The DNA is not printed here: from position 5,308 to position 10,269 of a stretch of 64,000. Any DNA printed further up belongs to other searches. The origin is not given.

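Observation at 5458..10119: Architecture of the 1553-aa protein: unknown N-domain, NERD, inactive kinase-like domain, active non-RD kinase, P-loop NTPase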

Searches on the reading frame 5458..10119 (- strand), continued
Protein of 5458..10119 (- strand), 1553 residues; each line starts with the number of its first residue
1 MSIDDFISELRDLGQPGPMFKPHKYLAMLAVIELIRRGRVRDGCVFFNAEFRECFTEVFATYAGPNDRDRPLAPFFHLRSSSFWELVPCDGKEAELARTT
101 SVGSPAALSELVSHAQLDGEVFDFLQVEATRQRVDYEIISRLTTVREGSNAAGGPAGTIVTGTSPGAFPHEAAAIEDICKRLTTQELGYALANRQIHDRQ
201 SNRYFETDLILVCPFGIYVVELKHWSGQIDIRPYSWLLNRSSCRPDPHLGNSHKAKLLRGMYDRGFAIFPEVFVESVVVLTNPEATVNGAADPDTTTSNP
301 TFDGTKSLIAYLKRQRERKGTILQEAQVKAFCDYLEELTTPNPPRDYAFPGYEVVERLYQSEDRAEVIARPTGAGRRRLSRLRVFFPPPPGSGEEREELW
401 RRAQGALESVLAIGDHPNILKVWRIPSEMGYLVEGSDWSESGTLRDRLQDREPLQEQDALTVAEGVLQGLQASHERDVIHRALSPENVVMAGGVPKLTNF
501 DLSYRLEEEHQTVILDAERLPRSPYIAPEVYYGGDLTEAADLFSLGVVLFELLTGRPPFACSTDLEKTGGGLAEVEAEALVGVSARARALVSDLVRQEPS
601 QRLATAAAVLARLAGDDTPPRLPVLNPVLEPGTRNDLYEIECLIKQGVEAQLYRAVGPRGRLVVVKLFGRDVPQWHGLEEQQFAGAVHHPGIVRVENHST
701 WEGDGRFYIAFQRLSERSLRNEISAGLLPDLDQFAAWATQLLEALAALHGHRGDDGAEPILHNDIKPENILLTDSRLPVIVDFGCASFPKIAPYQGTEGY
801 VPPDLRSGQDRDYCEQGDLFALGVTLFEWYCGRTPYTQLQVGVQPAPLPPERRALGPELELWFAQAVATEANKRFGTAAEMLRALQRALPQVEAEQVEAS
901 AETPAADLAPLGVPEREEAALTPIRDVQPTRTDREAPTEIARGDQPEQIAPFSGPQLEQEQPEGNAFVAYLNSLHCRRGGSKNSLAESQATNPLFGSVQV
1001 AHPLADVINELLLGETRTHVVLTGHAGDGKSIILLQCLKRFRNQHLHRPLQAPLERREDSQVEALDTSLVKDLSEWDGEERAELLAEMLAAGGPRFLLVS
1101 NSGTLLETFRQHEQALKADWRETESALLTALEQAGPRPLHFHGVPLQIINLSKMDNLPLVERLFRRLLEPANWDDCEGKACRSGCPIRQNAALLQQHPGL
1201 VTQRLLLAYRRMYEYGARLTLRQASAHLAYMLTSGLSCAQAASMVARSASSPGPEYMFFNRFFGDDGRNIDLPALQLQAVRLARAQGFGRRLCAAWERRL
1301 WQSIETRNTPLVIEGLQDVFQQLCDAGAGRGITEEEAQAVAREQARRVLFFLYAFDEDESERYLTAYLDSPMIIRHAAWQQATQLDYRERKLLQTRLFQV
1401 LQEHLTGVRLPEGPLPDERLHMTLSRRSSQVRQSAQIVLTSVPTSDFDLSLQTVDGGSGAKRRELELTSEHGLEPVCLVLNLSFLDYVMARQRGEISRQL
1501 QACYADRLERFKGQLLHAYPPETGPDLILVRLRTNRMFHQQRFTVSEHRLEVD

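Call 36: search_protein_families(library=padloc, proteins=[L002:22419-24599:+, L002:21546-22394:+, L002:16262-21550:+, L002:14592-16262:+, L003:20985-21833:+], max_evalue=0.01)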
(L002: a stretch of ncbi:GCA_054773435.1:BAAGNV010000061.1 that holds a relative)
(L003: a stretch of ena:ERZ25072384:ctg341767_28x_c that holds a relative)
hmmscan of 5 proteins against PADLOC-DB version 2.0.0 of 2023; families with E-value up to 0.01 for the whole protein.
L002:22419-24599:+ (727 aa): 5 families
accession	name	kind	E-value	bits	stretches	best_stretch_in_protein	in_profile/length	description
PDLC02779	SspC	-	2.8e-09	33.3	1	82-208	45-168/1054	SspC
PDLC02778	SspC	-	7.5e-06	21.9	1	91-172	51-120/1053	SspC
PDLC02780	SspC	-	2.2e-05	20.6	0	91-154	60-119/1045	SspC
PDLC02781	SspC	-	3.5e-05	19.7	1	90-198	49-156/1104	SspC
PDLC02775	SspC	-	0.00046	16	1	88-152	59-123/1064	SspC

L002:21546-22394:+ (283 aa): 4 families
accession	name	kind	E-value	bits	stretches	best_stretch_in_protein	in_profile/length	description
PDLC02768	SspB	-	7.2e-05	20.2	1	61-148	48-132/295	SspB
PDLC02769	SspB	-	8.3e-05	20.1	1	82-152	68-139/282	SspB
PDLC02762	SspB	-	0.00036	17.9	1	83-149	70-133/293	SspB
PDLC02766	SspB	-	0.0068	13.8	1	65-147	53-130/285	SspB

L002:16262-21550:+ (1763 aa): 14 families
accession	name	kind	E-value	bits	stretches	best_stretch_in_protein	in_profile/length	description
PDLC02684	DndH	-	7.4e-59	197.4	1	1373-1683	1329-1648/1715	DndH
PDLC02685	DndH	-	6.9e-34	114.8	1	1375-1682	1303-1610/1678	DndH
PDLC02806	SspH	-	5.4e-23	78.5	2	990-1350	985-1339/1766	SspH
PDLC02804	SspH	-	3.2e-22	75.9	1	988-1266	801-1073/1561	SspH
PDLC04140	mad8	-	5.6e-13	47.1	1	1398-1677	18-238/314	mads_8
PDLC02803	SspH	-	4.5e-10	35.8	1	992-1273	959-1225/1255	SspH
PDLC02679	DndH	-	6e-06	21.9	1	1628-1682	1586-1640/1711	DndH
PDLC02683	DndH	-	2.6e-05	20.2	1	1628-1682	1264-1318/1389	DndH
PDLC04100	HerA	-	5.2e-05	20.1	1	1585-1678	389-494/580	-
PDLC02185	HerA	-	5.3e-05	20.1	0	1591-1676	403-498/585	-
PDLC02682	DndH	-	0.0001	17.8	1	1630-1676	1564-1610/1686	DndH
PDLC04103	HerA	-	0.0018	14.7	0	1409-1451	170-212/579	-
PDLC02681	DndH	-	0.0035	12.9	1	1631-1724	1510-1603/1631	DndH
PDLC02680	DndH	-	0.0088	11.3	0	1630-1699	1446-1515/1567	DndH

L002:14592-16262:+ (557 aa): 4 families
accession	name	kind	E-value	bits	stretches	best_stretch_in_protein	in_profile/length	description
PDLC02799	SspG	-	1.5e-21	75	1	392-550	345-498/498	SspG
PDLC02800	SspG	-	1.3e-10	39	1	445-550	377-476/476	SspG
PDLC02802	SspG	-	2.1e-10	38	1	442-550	415-519/519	SspG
PDLC02801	SspG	-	1.1e-07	28.7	1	444-550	426-532/533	SspG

L003:20985-21833:+ (283 aa): 5 families
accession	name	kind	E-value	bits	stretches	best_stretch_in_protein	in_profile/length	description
PDLC02769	SspB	-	7e-07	26.9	1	59-156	49-143/282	SspB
PDLC02768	SspB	-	3.8e-06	24.4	1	81-150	65-134/295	SspB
PDLC02766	SspB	-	5.4e-05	20.7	1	80-149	62-132/285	SspB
PDLC02762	SspB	-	7.4e-05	20.2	1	69-131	56-118/293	SspB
PDLC02764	SspB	-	0.004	14.5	1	65-144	51-124/276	SspB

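Call 37: search_protein_families(library=pfam, proteins=[L002:22419-24599:+, L002:21546-22394:+], max_evalue=1)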
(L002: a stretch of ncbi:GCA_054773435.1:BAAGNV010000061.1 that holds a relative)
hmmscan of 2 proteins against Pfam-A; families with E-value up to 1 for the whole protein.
L002:22419-24599:+ (727 aa): 1 family
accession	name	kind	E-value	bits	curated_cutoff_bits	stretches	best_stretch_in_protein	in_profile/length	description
PF02562.22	PhoH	-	0.087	12.7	27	1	83-152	19-87/205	PhoH-like protein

L002:21546-22394:+ (283 aa): 1 family
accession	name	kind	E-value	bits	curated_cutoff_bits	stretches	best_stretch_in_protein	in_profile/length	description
PF13182.11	DUF4007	-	2.2e-05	24.2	27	1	65-148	53-131/288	Protein of unknown function (DUF4007)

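Call 42: search_protein_families(library=ncbifam, proteins=[window:5461-10119:-], max_evalue=0.001)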
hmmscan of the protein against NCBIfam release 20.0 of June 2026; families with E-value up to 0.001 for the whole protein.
window:5461-10119:- (1553 aa): 12 families
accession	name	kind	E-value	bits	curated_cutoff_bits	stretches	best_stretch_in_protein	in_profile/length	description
NF047741.1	antiphage_MADS6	equivalog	4.2e-104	349.2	460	2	191-751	33-610/612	methylation-associated defense system protein kinase MAD6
NF033442.0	BREX_PglW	equivalog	2.3e-52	178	990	1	164-914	7-785/1391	BREX system serine/threonine kinase PglW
NF033483.0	PknB_PASTA_kin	equivalog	3e-45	155.3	450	2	438-563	88-212/563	Stk1 family PASTA domain-containing Ser/Thr kinase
NF038150.1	lanthi_synth_IV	equivalog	1.6e-33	116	650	2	638-915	191-460/851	class IV lanthionine synthetase LanL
NF052427.1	StpK7MSMEG_1200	equivalog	7.8e-27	94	900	2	638-893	9-273/601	serine/threonine protein kinase StpK7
TIGR03903.1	TOMM_kin_cyc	equivalog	1.6e-20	72.6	705.75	2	415-558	36-188/1267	TOMM system kinase/cyclase fusion protein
NF053615.1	SerThrKinAfsKStmc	equivalog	1.8e-11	43.4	1300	1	448-614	103-265/809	protein serine/threonine kinase AfsK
NF038151.1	lanthi_synth_III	equivalog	2.4e-11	42.8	575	1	734-943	334-517/833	class III lanthionine synthetase LanKC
NF009651.0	PRK13184.1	equivalog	3.3e-08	32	839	0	465-560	121-232/932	serine/threonine-protein kinase PknD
NF043056.1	T4SS_LegK1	equivalog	6e-07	28.4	550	0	760-825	210-279/516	Dot/Icm T4SS effector kinase LegK1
NF045808.1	PT-DNA_restrict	exception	0.00018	20.7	180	1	21-95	20-91/284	phosphorothioated DNA-binding restriction endonuclease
TIGR03724.2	arch_bud32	equivalog_domain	0.00036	20.1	125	0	708-788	69-133/193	KEOPS complex kinase/ATPase Bud32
